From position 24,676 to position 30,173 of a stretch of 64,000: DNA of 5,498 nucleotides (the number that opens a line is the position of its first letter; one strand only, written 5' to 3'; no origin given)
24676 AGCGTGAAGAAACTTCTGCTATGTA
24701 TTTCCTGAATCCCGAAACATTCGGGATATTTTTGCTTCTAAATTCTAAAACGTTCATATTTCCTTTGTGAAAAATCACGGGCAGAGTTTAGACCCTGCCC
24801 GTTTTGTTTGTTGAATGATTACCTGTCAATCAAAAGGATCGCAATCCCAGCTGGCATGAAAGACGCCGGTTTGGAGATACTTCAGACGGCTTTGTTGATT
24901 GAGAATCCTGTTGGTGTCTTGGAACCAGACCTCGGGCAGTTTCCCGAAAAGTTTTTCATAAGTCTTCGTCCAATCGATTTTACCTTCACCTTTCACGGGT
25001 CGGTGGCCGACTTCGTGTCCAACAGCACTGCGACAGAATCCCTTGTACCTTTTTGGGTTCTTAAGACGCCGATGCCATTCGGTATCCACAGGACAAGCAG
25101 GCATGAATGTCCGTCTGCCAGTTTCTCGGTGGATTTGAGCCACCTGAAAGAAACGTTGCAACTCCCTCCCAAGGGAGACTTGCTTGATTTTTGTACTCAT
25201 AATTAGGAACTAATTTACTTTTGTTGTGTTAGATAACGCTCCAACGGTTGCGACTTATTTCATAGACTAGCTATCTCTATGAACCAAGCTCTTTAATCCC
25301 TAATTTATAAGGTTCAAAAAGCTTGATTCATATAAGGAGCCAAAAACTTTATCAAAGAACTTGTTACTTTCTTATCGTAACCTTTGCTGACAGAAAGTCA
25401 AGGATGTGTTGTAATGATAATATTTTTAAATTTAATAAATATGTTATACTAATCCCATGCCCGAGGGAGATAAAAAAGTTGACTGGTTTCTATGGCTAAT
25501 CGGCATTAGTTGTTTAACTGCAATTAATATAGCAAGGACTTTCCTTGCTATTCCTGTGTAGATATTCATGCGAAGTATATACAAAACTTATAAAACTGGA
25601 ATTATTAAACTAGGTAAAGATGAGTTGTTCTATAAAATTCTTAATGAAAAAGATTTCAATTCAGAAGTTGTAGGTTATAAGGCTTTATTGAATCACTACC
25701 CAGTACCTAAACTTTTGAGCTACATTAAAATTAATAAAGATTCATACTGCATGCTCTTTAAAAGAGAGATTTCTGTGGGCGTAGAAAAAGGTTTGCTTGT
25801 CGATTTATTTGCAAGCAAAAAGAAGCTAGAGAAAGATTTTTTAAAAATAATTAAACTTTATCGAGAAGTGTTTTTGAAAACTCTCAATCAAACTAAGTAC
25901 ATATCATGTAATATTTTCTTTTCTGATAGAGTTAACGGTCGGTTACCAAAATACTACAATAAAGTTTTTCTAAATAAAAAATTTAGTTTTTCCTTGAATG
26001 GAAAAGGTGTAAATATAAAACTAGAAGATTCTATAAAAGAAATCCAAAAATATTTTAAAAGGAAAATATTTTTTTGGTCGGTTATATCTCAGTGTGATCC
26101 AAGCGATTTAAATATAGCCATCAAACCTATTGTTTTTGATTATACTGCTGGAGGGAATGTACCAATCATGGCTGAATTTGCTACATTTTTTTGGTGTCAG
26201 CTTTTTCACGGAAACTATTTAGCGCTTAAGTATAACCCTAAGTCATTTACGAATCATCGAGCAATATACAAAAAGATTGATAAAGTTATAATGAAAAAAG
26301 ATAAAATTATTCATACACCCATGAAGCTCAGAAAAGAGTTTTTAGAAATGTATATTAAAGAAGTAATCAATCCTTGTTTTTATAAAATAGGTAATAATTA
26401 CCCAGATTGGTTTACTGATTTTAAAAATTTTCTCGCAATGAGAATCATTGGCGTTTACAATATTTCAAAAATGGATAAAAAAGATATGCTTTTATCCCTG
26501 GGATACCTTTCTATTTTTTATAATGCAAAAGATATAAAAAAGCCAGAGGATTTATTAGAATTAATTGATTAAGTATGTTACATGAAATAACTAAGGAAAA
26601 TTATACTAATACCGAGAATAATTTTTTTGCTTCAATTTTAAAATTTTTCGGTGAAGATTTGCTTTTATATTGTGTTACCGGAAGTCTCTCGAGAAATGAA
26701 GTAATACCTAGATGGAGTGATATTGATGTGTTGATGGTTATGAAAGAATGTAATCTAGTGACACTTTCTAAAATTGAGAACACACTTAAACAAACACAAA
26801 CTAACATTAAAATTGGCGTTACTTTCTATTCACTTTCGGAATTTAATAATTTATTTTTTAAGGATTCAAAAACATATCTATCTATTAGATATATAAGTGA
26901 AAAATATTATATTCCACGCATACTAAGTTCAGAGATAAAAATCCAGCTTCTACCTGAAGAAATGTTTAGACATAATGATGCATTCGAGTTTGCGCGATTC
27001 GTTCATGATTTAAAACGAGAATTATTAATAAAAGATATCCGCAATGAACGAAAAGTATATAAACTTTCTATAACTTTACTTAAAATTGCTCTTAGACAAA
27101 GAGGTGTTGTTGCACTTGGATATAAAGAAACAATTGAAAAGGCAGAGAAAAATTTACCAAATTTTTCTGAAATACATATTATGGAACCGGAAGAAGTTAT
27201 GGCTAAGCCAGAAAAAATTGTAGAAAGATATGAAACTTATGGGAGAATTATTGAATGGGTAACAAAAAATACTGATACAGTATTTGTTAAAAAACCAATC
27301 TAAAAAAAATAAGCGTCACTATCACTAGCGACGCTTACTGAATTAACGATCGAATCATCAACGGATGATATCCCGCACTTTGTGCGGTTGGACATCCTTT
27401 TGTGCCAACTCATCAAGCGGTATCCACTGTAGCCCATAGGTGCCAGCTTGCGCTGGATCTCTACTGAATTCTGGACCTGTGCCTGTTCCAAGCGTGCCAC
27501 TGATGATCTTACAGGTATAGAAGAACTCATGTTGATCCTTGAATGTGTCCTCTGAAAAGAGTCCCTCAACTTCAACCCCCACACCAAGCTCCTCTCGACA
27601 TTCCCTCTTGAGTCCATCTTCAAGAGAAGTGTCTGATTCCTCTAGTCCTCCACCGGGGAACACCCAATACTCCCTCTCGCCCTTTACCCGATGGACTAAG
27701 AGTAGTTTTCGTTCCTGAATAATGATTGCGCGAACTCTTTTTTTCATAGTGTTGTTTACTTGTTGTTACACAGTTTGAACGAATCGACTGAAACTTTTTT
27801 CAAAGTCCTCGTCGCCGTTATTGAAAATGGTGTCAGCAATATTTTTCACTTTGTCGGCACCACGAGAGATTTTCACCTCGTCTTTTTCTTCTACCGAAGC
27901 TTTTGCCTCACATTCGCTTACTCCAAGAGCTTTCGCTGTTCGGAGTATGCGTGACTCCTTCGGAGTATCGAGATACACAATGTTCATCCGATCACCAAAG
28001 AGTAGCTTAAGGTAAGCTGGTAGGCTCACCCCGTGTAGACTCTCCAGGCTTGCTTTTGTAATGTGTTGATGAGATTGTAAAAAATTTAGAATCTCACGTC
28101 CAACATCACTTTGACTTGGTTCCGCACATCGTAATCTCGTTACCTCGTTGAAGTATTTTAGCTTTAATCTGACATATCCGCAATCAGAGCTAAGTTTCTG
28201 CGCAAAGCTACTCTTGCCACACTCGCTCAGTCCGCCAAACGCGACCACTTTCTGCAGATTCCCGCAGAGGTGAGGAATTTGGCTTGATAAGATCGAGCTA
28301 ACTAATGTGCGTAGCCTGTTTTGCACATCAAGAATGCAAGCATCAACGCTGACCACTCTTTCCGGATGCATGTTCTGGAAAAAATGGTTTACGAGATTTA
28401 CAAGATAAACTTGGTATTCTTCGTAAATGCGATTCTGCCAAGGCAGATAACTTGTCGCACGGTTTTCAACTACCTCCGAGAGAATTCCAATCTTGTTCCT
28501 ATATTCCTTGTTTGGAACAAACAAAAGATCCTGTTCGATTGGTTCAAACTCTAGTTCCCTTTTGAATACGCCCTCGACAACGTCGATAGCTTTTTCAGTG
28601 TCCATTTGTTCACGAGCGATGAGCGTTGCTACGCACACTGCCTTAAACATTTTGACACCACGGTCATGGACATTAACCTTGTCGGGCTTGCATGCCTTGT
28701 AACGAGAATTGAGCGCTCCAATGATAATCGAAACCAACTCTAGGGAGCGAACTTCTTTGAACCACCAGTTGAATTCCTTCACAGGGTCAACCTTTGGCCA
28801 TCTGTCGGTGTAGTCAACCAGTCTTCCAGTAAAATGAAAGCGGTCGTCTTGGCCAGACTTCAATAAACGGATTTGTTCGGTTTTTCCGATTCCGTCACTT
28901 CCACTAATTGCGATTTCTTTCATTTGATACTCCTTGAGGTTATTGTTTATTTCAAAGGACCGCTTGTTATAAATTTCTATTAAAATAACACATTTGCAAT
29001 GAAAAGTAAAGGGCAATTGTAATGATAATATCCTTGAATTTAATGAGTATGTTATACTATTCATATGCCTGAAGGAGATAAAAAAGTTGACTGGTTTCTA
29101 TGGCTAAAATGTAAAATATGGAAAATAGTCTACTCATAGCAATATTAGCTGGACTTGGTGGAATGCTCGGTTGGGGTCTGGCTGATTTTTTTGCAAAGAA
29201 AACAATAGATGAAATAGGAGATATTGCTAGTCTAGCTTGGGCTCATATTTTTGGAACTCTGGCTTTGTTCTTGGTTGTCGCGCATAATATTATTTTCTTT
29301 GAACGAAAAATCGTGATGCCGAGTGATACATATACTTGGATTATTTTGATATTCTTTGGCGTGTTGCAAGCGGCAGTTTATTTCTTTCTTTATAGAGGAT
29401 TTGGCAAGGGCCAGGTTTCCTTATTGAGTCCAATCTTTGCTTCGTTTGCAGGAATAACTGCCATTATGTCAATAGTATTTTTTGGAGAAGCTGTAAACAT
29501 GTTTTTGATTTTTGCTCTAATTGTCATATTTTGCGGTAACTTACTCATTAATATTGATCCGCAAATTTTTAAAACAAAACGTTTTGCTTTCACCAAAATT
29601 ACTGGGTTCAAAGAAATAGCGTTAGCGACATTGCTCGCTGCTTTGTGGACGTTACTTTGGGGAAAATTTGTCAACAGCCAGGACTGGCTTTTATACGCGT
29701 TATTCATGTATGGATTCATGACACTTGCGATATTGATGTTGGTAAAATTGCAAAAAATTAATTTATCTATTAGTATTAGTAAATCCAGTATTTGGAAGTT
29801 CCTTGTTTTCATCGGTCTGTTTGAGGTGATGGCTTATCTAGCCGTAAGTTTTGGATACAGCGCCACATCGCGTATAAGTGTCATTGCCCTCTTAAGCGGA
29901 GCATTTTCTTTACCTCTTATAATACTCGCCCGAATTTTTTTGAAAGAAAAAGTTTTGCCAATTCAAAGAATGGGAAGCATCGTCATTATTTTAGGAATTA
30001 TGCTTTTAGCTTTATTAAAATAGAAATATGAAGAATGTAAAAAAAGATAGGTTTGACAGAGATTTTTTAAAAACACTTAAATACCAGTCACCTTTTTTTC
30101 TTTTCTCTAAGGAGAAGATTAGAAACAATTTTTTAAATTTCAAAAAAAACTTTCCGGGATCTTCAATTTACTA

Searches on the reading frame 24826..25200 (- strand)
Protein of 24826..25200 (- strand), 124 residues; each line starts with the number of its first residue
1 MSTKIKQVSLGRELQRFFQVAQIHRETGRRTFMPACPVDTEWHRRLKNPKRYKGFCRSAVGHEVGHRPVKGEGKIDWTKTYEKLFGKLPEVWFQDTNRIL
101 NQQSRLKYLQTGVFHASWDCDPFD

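Call 7: search_protein_families(library=pfam, proteins=[window:24826-25200:-])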
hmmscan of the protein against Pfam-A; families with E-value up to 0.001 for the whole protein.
window:24826-25200:- (124 aa): 0 families

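Call 42: find_encoding_contigs(protein=window:24826-25200:-, flank=6000, max_places=6)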
Protein window:24826-25200:- (124 aa): 6 contigs read that carry it; 3 places shown.
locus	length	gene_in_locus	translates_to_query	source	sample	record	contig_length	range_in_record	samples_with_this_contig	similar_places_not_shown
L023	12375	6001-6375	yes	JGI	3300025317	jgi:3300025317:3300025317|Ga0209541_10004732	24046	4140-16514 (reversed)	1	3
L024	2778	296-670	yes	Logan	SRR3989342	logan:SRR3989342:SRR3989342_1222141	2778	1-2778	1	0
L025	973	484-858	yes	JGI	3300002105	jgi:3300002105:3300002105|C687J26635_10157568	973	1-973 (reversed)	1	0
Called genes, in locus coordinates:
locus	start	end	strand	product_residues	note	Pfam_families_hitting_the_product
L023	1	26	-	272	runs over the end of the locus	-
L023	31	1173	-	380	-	PF00278:Orn_DAP_Arg_deC, PF02784:Orn_Arg_deC_N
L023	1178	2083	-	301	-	PF00892:EamA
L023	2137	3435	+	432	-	-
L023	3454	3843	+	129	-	PF00293:NUDIX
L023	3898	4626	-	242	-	-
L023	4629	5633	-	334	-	-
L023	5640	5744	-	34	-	-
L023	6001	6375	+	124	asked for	PF27765:UCP032817-like (weak)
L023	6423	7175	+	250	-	PF21780:DUF6875 (weak)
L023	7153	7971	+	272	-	PF00069:Pkinase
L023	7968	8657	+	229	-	PF00702:Hydrolase, PF13419:HAD_2, PF13242:Hydrolase_like (weak)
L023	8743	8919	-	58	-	-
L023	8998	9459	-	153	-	-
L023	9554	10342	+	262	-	PF02668:TauD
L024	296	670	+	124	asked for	PF27765:UCP032817-like (weak)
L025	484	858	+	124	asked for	PF27765:UCP032817-like (weak)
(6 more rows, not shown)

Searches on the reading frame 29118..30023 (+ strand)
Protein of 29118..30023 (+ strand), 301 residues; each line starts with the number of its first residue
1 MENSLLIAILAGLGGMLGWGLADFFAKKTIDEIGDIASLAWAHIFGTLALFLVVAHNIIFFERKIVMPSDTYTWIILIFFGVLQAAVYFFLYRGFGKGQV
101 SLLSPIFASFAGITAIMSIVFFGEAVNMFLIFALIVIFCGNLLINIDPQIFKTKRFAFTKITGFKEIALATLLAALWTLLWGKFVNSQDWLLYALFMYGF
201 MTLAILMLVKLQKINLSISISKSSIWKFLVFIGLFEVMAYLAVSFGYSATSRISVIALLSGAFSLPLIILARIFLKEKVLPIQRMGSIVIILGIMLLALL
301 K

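Call 8: search_protein_families(library=pfam, proteins=[window:29118-30023:+])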
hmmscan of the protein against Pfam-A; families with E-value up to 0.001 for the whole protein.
window:29118-30023:+ (301 aa): 1 family
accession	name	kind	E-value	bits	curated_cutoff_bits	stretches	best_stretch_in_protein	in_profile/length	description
PF00892.27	EamA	-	2.5e-21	76.8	28.2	2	7-145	2-134/135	EamA-like transporter family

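Call 12: find_encoding_contigs(protein=window:29118-30023:+, flank=3000, max_places=6)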
Protein window:29118-30023:+ (301 aa): 6 contigs read that carry it; 2 places shown.
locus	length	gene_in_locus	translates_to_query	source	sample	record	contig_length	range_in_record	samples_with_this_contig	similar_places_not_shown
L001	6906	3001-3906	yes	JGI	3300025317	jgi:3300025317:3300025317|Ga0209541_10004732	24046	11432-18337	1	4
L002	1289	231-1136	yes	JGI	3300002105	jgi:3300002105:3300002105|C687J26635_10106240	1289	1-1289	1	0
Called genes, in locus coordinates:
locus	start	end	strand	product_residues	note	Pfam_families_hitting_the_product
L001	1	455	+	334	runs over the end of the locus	-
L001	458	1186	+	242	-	-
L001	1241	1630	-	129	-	PF00293:NUDIX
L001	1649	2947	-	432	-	-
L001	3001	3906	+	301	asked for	PF00892:EamA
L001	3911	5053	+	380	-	PF00278:Orn_DAP_Arg_deC, PF02784:Orn_Arg_deC_N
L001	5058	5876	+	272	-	-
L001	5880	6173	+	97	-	-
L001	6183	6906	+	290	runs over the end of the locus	PF00512:HisKA, PF02518:HATPase_c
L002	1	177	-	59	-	?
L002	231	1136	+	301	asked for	PF00892:EamA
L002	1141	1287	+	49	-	?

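Call 67: find_homologous_proteins(query=window:29118-30023:+, max_evalue=1e-30)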
Query window:29118-30023:+ (301 aa): 728 proteins with E <= 1e-30 among 8000 candidates; the best 120 are listed.
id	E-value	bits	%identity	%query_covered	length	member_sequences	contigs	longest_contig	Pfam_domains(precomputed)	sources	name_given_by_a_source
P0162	7.7e-164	563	90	100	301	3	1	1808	PF00892.27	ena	-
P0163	1.2e-122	427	71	94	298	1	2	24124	PF00892.27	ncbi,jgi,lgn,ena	-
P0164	2.0e-122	427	70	99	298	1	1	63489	PF00892.27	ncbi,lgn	ncbi:MAG: DMT family transporter [Patescibacteria group bacterium]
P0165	1.2e-116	408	67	95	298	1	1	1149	PF00892.27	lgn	-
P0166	7.8e-116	405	66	95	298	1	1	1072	PF00892.27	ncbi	-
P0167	4.0e-114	399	64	100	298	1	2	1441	PF00892.27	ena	-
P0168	2.7e-113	397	62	93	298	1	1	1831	PF00892.27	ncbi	-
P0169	1.1e-112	395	66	99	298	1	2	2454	PF00892.27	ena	-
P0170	1.7e-110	388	60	93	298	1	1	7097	PF00892.27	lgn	-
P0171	2.9e-109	384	63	94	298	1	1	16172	PF00892.27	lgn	-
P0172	5.6e-108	379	60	94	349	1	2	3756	PF00892.27,PF03151.23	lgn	-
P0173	1.2e-107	378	60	95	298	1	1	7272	PF00892.27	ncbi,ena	-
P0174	3.1e-107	377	60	100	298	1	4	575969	PF00892.27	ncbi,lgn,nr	ncbi:MAG: DMT family transporter [Candidatus Andersenbacteria bacterium]|nr:DMT family transporter [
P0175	7.9e-107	376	61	100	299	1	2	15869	PF00892.27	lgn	-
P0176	1.3e-106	375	60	93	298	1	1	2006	PF00892.27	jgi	jgi:drug/metabolite transporter (DMT)-like permease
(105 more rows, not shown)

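Call 68: find_encoding_contigs(protein=P0162, flank=2000, max_places=2)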
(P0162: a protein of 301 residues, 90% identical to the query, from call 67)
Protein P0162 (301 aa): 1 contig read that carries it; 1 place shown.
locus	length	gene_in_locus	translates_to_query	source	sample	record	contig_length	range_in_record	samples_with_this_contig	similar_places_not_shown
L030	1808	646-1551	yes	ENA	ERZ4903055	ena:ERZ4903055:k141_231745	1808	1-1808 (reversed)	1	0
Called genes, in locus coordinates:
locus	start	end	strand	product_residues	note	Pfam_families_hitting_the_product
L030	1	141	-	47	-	?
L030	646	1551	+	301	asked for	PF00892:EamA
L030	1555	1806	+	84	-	?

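Call 69: find_encoding_contigs(protein=P0163, flank=6000, max_places=2)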
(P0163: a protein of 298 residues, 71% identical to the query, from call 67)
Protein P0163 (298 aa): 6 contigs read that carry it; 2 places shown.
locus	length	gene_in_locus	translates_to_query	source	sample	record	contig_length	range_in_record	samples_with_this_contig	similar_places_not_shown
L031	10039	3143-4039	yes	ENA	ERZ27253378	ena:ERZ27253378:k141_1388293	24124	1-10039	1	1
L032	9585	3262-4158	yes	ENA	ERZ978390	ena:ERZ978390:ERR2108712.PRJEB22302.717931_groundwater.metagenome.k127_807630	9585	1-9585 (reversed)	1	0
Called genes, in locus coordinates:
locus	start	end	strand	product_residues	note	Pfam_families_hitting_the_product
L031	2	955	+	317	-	?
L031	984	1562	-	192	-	-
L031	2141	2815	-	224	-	PF01797:Y1_Tnp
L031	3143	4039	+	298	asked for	PF00892:EamA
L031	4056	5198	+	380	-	PF00278:Orn_DAP_Arg_deC, PF02784:Orn_Arg_deC_N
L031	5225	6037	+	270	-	-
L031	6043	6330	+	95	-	-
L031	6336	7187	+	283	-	PF00512:HisKA, PF02518:HATPase_c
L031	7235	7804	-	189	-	PF03848:TehB (weak), PF13489:Methyltransf_23, PF13847:Methyltransf_31, PF08241:Methyltransf_11, PF13649:Methyltransf_25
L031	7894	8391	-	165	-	PF27765:UCP032817-like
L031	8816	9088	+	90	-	PF04221:RelB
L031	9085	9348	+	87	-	PF15738:YafQ_toxin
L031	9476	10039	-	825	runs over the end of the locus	PF00912:Transgly, PF00905:Transpeptidase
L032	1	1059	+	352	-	?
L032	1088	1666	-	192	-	-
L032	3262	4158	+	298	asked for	PF00892:EamA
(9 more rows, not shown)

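Call 70: find_encoding_contigs(protein=P0164, flank=6000, max_places=2)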
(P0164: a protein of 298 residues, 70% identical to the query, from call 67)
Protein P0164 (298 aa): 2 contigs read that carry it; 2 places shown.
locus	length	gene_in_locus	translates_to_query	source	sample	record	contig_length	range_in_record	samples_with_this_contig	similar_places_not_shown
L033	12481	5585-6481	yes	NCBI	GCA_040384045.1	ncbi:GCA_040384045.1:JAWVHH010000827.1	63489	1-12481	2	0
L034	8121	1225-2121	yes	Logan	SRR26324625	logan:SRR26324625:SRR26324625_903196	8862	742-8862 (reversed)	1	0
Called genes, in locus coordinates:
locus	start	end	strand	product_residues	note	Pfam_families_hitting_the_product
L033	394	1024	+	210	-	PF02450:LCAT, PF05057:DUF676 (weak)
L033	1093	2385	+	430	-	-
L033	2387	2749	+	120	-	-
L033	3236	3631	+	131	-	PF00293:NUDIX, PF22327:Nudt16-like (weak)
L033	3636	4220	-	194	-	PF03848:TehB, PF13489:Methyltransf_23, PF13847:Methyltransf_31, PF08241:Methyltransf_11, PF13649:Methyltransf_25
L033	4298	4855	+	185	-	PF13328:HD_4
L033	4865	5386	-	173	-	PF04607:RelA_SpoT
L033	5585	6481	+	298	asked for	PF00892:EamA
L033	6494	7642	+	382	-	PF00278:Orn_DAP_Arg_deC, PF02784:Orn_Arg_deC_N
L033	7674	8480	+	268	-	-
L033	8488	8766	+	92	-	-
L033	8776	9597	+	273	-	PF02518:HATPase_c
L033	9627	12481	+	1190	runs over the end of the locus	PF00133:tRNA-synt_1, PF00300:His_Phos_1, PF00133:tRNA-synt_1, PF09334:tRNA-synt_1g (weak), PF08264:Anticodon_1, PF19302:DUF5915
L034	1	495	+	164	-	?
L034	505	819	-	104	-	PF04607:RelA_SpoT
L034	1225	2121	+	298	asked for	PF00892:EamA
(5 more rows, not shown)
